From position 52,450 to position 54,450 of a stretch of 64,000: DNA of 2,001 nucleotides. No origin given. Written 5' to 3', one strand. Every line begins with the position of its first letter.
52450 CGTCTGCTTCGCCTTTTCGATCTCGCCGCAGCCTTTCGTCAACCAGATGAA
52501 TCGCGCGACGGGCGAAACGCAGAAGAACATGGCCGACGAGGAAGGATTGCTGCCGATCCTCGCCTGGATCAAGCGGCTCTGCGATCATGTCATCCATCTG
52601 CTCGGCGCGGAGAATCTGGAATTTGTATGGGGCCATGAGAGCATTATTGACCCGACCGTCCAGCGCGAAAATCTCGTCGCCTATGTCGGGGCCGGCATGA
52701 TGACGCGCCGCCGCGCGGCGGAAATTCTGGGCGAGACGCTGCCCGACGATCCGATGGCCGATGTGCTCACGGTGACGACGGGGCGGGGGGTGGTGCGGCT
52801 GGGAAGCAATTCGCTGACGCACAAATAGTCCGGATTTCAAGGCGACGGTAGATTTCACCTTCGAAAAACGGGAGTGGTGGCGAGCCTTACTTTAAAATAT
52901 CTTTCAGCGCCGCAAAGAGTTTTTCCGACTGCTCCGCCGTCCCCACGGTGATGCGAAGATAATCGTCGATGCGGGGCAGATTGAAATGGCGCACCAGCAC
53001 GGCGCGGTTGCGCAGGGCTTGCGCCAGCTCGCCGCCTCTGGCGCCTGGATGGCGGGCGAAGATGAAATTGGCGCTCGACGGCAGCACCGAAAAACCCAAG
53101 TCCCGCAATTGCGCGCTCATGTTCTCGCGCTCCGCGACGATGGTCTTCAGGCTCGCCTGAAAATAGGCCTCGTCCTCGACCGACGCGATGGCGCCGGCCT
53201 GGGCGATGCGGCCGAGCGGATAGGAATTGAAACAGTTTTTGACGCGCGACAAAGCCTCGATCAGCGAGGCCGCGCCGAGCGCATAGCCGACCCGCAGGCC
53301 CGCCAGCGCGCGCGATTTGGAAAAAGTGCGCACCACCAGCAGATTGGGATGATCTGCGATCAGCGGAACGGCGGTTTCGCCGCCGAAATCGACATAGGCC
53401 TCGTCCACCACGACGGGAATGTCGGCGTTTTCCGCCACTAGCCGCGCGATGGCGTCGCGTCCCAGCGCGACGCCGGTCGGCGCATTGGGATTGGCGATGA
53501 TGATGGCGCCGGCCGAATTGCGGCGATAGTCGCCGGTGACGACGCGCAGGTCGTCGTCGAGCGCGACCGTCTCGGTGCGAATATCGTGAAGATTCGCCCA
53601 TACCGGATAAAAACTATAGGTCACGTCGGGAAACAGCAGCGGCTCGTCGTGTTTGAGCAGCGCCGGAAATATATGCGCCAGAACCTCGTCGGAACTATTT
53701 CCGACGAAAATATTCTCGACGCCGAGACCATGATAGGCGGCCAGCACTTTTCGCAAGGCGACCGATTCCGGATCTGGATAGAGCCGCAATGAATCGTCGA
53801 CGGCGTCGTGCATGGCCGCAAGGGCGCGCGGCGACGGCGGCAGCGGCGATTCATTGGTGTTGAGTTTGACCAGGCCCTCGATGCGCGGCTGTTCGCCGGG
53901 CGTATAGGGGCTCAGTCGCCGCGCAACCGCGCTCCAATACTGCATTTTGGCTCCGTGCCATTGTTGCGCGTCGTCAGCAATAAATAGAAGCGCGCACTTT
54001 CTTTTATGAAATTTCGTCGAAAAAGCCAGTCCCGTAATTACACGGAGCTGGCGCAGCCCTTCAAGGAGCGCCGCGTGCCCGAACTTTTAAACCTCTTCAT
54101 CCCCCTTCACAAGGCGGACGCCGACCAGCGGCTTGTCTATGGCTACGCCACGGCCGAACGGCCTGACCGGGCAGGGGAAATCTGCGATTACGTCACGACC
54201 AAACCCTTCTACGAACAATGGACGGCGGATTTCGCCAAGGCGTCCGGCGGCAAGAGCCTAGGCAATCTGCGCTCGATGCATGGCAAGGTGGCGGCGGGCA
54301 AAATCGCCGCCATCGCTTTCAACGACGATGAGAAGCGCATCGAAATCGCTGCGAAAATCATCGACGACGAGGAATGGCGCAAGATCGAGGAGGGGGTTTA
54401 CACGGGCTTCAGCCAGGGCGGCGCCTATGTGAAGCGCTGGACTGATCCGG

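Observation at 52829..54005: Intact host-like hisC aminotransferase inserted antisense between the portal and protease/scaffold genes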

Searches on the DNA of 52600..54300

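Call 81: search_rna_families(source=window, start=52600, end=54300, threshold=evalue, max_evalue=1)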
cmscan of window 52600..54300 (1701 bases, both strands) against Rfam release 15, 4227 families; matches with E-value up to 1: 0.
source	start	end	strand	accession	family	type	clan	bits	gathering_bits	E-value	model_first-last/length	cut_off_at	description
